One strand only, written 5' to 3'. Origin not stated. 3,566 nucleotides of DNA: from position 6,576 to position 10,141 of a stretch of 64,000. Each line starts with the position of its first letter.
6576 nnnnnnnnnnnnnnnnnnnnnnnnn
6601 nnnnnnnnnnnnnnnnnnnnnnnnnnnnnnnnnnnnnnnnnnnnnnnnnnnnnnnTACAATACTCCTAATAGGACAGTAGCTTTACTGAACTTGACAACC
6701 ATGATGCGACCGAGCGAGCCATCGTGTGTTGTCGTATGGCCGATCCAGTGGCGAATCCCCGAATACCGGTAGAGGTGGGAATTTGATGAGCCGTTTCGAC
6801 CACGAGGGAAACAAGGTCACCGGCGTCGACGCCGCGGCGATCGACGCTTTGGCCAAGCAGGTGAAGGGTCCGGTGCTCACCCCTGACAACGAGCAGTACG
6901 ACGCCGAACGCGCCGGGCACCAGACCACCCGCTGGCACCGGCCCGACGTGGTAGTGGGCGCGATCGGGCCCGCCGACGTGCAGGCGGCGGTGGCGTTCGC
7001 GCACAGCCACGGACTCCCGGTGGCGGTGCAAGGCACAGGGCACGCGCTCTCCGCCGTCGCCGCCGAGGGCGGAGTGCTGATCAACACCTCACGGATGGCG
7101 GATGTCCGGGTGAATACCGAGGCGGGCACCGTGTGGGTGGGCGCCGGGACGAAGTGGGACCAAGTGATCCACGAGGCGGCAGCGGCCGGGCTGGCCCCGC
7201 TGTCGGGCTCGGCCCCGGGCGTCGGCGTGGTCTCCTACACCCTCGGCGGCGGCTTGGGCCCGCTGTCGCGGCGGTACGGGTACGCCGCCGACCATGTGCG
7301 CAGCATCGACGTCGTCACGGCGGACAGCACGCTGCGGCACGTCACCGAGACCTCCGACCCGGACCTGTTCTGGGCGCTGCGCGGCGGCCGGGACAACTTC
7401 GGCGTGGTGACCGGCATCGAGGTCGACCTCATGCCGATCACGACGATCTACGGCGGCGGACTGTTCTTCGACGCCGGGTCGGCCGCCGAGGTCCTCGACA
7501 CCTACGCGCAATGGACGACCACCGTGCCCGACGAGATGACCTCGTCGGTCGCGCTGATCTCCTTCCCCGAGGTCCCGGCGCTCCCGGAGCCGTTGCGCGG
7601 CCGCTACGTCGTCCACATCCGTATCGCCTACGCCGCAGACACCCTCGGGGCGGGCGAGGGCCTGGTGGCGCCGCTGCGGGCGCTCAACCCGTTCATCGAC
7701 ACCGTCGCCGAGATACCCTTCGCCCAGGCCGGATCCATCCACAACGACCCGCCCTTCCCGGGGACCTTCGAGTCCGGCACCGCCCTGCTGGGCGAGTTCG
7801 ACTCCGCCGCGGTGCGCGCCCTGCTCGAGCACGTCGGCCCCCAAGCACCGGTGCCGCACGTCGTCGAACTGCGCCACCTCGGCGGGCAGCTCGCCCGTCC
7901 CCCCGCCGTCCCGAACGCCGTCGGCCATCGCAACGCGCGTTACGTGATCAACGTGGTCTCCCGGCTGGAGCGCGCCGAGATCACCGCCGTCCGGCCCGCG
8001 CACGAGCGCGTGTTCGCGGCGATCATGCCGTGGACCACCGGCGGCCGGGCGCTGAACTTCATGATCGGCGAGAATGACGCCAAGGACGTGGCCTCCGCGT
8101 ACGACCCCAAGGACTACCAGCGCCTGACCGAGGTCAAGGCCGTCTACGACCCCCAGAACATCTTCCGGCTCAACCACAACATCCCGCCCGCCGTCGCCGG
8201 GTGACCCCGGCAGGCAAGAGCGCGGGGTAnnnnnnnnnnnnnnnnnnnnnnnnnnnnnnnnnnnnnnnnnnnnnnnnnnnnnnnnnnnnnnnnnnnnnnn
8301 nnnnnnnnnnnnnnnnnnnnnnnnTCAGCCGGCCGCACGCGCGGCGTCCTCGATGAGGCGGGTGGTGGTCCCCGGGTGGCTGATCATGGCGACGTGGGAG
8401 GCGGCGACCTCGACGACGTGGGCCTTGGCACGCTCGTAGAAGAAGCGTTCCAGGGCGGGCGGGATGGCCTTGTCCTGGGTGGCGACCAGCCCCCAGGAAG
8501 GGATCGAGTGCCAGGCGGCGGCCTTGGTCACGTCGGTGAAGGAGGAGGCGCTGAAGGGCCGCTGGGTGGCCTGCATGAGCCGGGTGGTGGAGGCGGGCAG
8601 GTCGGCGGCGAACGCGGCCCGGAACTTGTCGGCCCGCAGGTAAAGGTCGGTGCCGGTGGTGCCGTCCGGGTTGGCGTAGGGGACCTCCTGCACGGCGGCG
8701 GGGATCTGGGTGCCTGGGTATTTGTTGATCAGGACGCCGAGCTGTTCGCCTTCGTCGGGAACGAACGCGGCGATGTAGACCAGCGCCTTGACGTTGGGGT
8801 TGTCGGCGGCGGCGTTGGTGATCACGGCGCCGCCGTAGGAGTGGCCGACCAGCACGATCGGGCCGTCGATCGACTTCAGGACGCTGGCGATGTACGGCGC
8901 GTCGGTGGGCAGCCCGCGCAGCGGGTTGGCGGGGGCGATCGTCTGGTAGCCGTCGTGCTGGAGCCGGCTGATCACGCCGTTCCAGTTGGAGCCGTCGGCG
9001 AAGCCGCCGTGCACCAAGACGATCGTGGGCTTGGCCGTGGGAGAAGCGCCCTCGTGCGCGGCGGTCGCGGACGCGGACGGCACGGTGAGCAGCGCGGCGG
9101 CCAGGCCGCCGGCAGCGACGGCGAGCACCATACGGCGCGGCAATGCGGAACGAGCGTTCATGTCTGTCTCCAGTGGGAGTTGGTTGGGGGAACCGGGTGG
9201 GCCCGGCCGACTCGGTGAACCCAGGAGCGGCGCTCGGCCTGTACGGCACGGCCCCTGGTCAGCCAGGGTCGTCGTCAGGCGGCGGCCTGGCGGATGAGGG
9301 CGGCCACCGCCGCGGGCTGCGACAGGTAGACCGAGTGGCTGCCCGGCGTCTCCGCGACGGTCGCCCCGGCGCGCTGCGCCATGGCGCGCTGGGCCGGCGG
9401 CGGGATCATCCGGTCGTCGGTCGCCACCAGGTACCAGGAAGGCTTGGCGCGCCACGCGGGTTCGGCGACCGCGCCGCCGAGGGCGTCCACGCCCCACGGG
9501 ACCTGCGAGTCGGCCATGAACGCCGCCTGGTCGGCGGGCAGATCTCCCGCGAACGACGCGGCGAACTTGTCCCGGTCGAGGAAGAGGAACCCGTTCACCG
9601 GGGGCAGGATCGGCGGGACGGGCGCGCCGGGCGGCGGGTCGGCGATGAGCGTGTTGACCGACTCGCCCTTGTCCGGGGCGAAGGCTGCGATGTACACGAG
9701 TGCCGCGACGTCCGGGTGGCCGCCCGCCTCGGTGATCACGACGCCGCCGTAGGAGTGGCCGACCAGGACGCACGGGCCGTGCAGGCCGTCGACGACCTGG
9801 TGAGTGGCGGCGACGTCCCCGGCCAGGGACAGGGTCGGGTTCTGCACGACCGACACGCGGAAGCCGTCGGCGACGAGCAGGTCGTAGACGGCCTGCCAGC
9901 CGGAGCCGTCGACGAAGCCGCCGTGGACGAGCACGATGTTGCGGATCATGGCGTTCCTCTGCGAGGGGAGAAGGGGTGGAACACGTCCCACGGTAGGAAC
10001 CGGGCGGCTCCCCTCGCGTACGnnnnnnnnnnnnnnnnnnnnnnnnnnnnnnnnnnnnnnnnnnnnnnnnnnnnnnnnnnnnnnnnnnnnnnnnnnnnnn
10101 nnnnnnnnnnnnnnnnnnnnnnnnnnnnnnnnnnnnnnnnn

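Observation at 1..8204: Partial THN-synthase (RppA-type) polyketide cluster with multiple O-methyltransferases, two SARPs, MarR and a BBE-like oxidase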

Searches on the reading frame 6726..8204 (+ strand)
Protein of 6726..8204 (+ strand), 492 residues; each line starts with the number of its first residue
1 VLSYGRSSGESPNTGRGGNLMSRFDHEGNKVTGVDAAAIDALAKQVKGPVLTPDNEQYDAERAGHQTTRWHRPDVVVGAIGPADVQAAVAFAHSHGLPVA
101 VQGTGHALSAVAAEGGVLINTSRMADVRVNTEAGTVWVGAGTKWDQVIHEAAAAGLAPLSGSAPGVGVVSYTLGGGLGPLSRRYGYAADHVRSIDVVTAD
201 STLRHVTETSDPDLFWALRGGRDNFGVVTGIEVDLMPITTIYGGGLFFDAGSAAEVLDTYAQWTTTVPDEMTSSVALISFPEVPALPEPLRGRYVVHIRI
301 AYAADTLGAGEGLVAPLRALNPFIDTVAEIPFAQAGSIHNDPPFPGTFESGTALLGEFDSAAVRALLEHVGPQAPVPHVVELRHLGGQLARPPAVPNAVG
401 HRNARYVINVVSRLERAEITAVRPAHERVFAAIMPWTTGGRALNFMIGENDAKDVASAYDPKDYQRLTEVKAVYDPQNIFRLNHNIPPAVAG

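Call 4: search_protein_families(library=pfam, proteins=[window:6726-8204:+])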
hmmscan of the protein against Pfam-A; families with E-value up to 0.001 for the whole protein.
window:6726-8204:+ (492 aa): 2 families
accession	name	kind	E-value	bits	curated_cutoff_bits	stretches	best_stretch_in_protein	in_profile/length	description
PF01565.28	FAD_binding_4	-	8.4e-26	90.8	26.4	1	73-206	1-138/139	FAD binding domain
PF08031.17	BBE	-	2.6e-08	34.2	20.6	1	457-487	16-45/45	Berberine and berberine like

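Call 7: search_protein_families(library=ncbifam, proteins=[window:6726-8204:+])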
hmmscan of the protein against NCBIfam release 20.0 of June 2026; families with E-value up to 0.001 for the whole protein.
window:6726-8204:+ (492 aa): 9 families
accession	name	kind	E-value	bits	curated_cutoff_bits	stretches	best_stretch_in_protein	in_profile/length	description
NF041226.1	BagK_FevA1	equivalog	7.9e-148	492.6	800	1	36-490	4-451/453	bagremycin/ferroverdin biosynthesis FAD-dependent oxygenase BagK/FevA1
NF041227.1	BagG_FevA2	exception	6.7e-139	463.4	850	1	34-489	7-454/455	bagremycin/ferroverdin biosynthesis FAD-dependent oxygenase BagG/FevA2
NF053785.1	DcplphribOxDprE1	equivalog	2e-10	40.5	500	1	83-279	25-221/449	decaprenylphosphoryl-beta-D-ribose oxidase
TIGR01678.1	FAD_lactone_ox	subfamily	1.6e-07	30.6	396.8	1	84-238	26-181/438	sugar 1,4-lactone oxidase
TIGR00387.1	glcD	equivalog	2.6e-07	29.8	567.9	1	85-238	10-173/413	glycolate oxidase subunit GlcD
TIGR01679.1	bact_FAD_ox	subfamily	5.7e-07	28.8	292.25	1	78-237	17-174/419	FAD-linked oxidoreductase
NF008408.0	PRK11230.1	equivalog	5.7e-06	25.1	897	1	54-238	38-230/499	glycolate oxidase subunit GlcD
TIGR01677.1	pln_FAD_oxido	subfamily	8.6e-05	21.2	383.1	1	82-233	43-209/560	FAD-dependent oxidoreductase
NF011245.0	PRK14651.1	equivalog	0.00012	21.3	224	1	93-207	34-141/273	UDP-N-acetylmuramate dehydrogenase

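Call 23: search_solved_structures(query=window:6726-8204:+, max_evalue=1e-20)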
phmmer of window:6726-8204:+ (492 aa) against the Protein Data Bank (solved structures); distinct sequences matched with E-value up to 1e-20: 14.
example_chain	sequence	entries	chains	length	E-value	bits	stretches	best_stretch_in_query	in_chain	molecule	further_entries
9r43_A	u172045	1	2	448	2e-122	412.9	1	48-490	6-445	Mitomycin radical oxidase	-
6fyd_A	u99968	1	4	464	4.1e-59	204.1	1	34-489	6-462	Putative FAD-dependent oxygenase EncM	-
6fyg_A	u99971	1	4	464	5.2e-59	203.7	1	34-489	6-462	Putative FAD-dependent oxygenase EncM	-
3w8w_A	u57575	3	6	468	7.8e-59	203.2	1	31-489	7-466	Putative FAD-dependent oxygenase EncM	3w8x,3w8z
6fyf_A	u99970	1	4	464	8.3e-59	203.1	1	34-489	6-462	Putative FAD-dependent oxygenase EncM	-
6fye_A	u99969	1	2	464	1.3e-58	202.5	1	34-489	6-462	Putative FAD-dependent oxygenase EncM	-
6fyb_A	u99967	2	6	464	1.3e-58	202.4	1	34-489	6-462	Putative FAD-dependent oxygenase EncM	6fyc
4xlo_A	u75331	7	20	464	1.4e-58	202.4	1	34-489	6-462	FAD-dependent oxygenase EncM | Putative FAD-dependent oxygenase EncM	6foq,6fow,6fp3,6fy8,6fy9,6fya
2bvf_A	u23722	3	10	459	1.5e-36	129.7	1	45-488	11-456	6-HYDROXY-D-NICOTINE OXIDASE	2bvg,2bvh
9p1o_A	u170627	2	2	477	1.1e-29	107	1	46-490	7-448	FAD-binding oxidoreductase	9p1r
9p1p_A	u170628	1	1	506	3.4e-25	92.2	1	46-489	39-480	Flavin-dependent oxidase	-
8zls_A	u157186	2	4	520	1.8e-22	83.3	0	71-242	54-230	MaDS1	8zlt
6y0r_AAA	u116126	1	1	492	1.8e-21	80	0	38-275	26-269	Chitooligosaccharide oxidase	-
5k8e_A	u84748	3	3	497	8.9e-21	77.7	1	36-232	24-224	FAD linked oxidase-like protein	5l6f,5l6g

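Call 51: search_solved_structures(query=window:6786-8204:+, max_evalue=1e-100, show_alignments=1)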
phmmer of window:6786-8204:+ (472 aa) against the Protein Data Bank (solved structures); distinct sequences matched with E-value up to 1e-100: 1.
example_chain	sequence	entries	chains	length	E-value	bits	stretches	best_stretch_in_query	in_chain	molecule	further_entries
9r43_A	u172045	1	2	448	1.8e-122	413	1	28-470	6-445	Mitomycin radical oxidase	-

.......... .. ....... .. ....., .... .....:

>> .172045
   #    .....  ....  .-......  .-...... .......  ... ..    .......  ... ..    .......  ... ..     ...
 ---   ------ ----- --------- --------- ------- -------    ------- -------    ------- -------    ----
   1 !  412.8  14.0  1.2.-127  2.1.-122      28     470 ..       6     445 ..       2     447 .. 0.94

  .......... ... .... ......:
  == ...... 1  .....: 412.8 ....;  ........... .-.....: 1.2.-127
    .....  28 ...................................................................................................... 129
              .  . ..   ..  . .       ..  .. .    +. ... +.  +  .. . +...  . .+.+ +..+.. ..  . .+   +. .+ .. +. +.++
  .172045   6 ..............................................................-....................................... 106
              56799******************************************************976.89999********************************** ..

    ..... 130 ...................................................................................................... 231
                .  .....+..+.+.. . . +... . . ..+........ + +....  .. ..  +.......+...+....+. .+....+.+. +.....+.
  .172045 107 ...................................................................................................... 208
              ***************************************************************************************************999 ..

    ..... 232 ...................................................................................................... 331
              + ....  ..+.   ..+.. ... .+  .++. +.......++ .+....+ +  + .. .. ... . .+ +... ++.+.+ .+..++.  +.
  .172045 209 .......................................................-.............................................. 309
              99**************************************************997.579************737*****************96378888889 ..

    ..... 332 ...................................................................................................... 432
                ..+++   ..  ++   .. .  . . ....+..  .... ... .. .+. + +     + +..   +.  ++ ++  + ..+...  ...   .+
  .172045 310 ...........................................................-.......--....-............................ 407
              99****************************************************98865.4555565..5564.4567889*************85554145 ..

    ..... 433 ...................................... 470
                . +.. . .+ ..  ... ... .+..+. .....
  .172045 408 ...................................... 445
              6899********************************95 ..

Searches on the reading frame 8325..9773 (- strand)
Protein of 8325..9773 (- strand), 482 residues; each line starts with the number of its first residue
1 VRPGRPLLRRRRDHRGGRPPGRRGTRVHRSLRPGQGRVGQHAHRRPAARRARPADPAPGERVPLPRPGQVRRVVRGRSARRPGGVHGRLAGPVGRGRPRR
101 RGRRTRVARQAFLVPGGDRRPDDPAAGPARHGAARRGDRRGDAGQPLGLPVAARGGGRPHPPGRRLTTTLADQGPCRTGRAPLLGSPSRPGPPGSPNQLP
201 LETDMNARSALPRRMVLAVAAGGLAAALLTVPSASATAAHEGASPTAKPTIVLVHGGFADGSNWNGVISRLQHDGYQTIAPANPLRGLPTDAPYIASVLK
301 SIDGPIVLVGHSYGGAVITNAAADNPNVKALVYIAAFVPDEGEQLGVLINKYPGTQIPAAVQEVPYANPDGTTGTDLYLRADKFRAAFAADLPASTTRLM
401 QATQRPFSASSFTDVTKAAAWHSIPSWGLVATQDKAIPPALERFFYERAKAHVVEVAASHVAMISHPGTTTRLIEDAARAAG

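Call 44: search_protein_families(library=pfam, proteins=[window:8325-9773:-], max_evalue=0.00001)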
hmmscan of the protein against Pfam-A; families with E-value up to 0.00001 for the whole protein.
window:8325-9773:- (482 aa): 4 families
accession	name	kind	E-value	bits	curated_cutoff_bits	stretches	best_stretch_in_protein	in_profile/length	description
PF12697.13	Abhydrolase_6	-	1.3e-24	88.5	26.3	1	251-467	1-211/217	Alpha/beta hydrolase family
PF00561.26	Abhydrolase_1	-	3.3e-11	43.8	25.8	1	302-353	67-121/245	alpha/beta hydrolase fold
PF12146.15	Hydrolase_4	-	1e-10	41.8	27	1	304-455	76-223/239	Serine aminopeptidase, S33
PF12695.13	Abhydrolase_5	-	4.5e-06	27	27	1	251-343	2-95/164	Alpha/beta hydrolase family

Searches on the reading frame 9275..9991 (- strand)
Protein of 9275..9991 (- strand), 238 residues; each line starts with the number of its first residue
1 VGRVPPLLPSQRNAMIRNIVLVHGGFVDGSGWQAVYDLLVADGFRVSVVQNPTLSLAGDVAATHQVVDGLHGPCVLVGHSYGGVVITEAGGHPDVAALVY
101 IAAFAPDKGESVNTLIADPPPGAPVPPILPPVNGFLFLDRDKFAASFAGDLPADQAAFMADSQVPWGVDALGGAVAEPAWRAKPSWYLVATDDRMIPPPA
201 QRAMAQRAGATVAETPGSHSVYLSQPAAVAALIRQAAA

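Call 4: search_protein_families(library=pfam, proteins=[window:9275-9991:-])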
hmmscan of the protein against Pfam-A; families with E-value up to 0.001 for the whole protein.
window:9275-9991:- (238 aa): 3 families
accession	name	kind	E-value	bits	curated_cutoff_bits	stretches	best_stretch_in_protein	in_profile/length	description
PF12697.13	Abhydrolase_6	-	8.6e-27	95.6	26.3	1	19-231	1-216/217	Alpha/beta hydrolase family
PF12695.13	Abhydrolase_5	-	9.3e-06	26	27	1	19-111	2-96/164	Alpha/beta hydrolase family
PF12146.15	Hydrolase_4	-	3.6e-05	23.6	27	0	70-105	74-111/239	Serine aminopeptidase, S33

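Call 7: search_protein_families(library=ncbifam, proteins=[window:9275-9991:-])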
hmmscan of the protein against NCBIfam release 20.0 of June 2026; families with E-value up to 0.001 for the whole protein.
window:9275-9991:- (238 aa): 0 families
